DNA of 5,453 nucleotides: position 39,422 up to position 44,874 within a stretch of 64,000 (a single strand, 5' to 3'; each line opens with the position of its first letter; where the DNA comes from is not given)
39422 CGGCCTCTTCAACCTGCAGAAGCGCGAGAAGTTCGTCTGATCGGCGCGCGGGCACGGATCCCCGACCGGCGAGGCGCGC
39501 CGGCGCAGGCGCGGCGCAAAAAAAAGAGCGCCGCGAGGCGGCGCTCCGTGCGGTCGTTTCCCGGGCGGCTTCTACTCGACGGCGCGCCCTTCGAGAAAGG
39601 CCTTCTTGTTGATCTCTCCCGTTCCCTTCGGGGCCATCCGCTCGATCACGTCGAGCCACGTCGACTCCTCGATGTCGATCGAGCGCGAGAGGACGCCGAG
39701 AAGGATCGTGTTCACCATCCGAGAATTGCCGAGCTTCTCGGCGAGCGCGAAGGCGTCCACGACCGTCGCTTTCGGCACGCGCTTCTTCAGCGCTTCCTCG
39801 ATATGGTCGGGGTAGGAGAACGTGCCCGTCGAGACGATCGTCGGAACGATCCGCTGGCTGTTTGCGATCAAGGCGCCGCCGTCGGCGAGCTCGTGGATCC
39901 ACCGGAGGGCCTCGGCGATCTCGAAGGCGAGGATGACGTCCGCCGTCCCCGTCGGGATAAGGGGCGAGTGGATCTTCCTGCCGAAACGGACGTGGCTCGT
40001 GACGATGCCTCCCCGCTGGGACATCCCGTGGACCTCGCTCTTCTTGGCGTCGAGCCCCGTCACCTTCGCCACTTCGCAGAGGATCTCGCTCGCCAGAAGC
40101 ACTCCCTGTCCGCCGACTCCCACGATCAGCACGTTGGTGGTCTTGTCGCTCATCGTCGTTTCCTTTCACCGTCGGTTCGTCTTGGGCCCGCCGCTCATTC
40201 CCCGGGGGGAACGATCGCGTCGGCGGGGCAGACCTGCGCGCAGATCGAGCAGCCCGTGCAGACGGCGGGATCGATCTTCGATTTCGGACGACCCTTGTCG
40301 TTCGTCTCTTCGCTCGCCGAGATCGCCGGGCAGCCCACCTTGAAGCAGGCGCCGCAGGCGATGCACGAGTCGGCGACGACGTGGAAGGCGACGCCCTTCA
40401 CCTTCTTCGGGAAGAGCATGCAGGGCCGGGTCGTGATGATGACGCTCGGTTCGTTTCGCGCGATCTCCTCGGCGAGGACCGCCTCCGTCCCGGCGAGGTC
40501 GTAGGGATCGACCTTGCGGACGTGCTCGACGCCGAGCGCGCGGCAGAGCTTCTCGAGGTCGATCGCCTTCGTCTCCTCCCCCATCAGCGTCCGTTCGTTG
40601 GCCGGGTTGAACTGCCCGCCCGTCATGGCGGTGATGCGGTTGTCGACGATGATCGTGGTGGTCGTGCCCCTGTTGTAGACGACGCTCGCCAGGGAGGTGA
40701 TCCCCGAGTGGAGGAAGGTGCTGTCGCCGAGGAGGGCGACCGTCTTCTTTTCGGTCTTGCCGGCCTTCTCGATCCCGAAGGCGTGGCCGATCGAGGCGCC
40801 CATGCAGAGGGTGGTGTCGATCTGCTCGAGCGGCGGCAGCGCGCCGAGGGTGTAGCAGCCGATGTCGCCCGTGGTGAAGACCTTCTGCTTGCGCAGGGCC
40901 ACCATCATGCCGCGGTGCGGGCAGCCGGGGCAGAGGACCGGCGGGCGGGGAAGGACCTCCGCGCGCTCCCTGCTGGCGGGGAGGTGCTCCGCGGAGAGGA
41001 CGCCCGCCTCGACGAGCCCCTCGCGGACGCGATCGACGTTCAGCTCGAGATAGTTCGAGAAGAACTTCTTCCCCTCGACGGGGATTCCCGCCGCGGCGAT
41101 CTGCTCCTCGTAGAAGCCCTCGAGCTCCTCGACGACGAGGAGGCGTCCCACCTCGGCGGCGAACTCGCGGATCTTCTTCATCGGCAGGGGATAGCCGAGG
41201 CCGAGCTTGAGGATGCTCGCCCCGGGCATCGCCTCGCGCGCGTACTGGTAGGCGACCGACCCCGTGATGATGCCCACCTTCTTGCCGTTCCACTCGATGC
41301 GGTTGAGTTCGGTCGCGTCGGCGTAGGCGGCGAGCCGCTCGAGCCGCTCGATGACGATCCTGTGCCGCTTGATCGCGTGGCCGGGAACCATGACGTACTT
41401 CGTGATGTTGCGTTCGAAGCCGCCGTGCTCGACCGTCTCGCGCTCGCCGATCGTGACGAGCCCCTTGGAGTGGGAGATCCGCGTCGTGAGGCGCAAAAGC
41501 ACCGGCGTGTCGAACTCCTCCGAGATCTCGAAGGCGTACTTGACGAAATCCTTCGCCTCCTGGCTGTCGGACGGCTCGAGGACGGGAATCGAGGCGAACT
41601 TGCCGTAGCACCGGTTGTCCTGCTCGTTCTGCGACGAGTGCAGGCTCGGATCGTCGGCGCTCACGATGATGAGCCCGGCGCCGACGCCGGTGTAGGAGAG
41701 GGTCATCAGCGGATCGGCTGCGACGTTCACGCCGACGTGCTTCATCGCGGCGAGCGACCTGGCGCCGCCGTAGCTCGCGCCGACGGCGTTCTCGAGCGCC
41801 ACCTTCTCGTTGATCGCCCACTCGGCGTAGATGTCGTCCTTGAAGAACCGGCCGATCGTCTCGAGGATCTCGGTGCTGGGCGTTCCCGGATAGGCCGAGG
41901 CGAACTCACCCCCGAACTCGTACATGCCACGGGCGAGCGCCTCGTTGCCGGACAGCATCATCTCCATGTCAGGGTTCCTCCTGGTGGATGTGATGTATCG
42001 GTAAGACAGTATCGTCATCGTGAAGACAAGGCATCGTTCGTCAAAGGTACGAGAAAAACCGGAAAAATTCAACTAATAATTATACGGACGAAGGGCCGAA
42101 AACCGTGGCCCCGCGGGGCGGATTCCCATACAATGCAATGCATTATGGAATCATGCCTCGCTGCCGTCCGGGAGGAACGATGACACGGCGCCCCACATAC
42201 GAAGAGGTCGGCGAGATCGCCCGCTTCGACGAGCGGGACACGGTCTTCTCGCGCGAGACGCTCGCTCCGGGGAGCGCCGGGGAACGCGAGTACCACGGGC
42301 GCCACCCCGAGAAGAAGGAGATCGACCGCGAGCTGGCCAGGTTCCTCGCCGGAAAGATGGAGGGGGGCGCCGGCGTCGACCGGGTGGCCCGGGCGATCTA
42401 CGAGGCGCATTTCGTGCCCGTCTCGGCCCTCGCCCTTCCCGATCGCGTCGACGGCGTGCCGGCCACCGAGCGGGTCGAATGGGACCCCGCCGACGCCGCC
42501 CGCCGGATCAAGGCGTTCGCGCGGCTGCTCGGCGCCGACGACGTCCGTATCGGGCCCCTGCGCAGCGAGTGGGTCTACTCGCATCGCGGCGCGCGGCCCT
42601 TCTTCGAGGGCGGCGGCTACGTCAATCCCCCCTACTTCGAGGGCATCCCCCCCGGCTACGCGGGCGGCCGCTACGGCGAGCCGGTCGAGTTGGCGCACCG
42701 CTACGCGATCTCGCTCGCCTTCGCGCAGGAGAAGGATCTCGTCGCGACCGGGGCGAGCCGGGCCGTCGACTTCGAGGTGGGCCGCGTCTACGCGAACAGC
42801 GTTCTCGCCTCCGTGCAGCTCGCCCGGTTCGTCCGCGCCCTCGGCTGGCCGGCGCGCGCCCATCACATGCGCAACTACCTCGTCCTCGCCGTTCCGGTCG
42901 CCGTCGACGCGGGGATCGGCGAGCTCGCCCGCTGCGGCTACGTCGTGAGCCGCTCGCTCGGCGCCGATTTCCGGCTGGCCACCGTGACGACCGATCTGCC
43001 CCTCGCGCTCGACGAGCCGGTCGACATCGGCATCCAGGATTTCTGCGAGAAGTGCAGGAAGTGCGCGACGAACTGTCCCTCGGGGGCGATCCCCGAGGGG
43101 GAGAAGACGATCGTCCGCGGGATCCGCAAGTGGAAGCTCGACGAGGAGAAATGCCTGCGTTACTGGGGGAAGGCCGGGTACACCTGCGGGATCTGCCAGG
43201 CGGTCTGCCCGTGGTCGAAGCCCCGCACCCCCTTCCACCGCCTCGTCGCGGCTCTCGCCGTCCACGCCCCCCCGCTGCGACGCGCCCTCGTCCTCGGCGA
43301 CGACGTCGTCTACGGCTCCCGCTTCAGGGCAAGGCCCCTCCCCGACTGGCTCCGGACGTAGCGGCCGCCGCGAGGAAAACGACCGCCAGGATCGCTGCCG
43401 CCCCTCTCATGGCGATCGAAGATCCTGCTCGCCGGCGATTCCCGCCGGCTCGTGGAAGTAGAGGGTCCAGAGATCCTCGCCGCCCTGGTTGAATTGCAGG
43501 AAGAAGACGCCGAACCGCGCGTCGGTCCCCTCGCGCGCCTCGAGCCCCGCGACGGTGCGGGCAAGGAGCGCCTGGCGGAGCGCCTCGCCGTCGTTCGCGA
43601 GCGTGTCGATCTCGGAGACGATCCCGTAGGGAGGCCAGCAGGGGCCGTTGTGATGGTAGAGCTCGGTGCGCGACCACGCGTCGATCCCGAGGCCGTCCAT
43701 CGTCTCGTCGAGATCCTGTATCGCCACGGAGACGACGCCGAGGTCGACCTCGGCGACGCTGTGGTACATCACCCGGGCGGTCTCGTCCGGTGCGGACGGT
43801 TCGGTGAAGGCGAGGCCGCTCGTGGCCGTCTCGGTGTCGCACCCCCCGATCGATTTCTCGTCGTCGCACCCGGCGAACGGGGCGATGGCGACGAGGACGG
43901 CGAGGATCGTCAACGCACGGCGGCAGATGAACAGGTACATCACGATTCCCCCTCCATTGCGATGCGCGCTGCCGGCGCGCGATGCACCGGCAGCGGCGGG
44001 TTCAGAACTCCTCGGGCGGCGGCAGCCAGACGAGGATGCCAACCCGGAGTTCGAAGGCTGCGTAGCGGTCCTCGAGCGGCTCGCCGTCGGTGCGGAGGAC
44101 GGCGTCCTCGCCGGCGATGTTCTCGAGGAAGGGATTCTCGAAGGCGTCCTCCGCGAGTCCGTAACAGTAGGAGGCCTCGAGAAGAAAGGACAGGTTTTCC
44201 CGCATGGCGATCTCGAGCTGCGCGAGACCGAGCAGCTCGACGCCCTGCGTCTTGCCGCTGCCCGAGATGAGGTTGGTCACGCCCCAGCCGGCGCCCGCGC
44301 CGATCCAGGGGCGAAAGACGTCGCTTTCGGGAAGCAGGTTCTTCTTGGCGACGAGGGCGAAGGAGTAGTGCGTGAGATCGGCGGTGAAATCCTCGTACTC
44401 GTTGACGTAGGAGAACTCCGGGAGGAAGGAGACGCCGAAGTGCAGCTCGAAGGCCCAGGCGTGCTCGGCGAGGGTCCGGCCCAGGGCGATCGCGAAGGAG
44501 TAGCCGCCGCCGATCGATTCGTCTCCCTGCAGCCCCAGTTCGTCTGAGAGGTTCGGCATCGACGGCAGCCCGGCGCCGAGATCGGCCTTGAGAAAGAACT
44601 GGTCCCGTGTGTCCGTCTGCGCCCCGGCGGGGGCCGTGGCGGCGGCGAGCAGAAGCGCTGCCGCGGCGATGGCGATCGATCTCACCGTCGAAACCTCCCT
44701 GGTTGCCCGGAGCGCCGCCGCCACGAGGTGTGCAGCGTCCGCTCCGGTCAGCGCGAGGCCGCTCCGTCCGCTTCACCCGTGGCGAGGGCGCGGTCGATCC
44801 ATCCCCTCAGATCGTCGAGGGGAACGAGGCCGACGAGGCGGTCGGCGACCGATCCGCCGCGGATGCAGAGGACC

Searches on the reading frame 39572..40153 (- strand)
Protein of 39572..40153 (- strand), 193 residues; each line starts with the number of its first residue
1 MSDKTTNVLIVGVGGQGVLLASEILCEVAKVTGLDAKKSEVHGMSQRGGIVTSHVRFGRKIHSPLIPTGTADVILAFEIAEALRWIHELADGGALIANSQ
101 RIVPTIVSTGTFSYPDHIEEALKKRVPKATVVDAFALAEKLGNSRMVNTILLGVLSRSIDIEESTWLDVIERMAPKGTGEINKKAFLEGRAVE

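Call 49: search_protein_families(library=pfam, proteins=[window:39572-40153:-], max_evalue=0.0001)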
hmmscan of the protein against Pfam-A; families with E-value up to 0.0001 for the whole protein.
window:39572-40153:- (193 aa): 1 family
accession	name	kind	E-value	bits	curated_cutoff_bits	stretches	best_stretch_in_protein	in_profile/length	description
PF01558.24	POR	-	3.1e-39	135.4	27.4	1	14-190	1-172/173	Pyruvate ferredoxin/flavodoxin oxidoreductase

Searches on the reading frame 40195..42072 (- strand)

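Call 49: search_protein_families(library=pfam, proteins=[window:40195-42072:-], max_evalue=0.0001)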
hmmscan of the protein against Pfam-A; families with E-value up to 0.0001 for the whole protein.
window:40195-42072:- (625 aa): 9 families
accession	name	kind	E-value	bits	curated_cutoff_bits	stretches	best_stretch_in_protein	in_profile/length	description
PF02775.26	TPP_enzyme_C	-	1.9e-22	80.1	21.9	1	403-545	1-149/151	Thiamine pyrophosphate enzyme, C-terminal TPP binding domain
PF01855.24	POR_N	-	3.9e-13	50.1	27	1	49-222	2-185/231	Pyruvate flavodoxin/ferredoxin oxidoreductase, thiamine diP-bdg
PF12838.12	Fer4_7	-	1.2e-08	35.7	27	1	569-619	1-52/52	4Fe-4S dicluster domain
PF00037.32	Fer4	-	1.8e-08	34.3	21.1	1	599-620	2-23/24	4Fe-4S binding domain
PF12797.12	Fer4_2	-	2.3e-07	30.7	24.5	0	599-617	4-22/22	4Fe-4S binding domain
PF14697.11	Fer4_21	-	2.1e-06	28.2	35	1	565-620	3-57/59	4Fe-4S dicluster domain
PF12837.12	Fer4_6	-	7.1e-06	26.2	25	0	599-620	3-24/24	4Fe-4S binding domain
PF13237.11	Fer4_10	-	3.8e-05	24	25.5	0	567-616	6-53/53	4Fe-4S dicluster domain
PF13187.11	Fer4_9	-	7e-05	23.2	27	1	570-620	2-52/52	4Fe-4S dicluster domain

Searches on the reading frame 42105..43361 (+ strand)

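Call 50: search_protein_families(library=pfam, proteins=[window:42105-43361:+], max_evalue=0.0001)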
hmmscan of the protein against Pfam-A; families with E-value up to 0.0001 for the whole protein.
window:42105-43361:+ (418 aa): 3 families
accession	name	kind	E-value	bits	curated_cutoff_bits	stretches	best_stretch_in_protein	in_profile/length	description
PF12838.12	Fer4_7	-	6.3e-10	39.8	27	1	314-370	2-50/52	4Fe-4S dicluster domain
PF13484.11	Fer4_16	-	1.4e-08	35.8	30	1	314-370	2-65/66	4Fe-4S double cluster binding domain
PF12837.12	Fer4_6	-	1.3e-05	25.3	25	0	311-329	6-24/24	4Fe-4S binding domain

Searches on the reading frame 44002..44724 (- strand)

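Call 50: search_protein_families(library=pfam, proteins=[window:44002-44724:-], max_evalue=0.0001)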
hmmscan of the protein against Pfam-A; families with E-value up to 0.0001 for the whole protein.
window:44002-44724:- (240 aa): 1 family
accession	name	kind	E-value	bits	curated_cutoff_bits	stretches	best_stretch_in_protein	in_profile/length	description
PF13505.12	OMP_b-brl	-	1.8e-05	25.4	28.7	1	22-186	2-152/175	Outer membrane protein beta-barrel domain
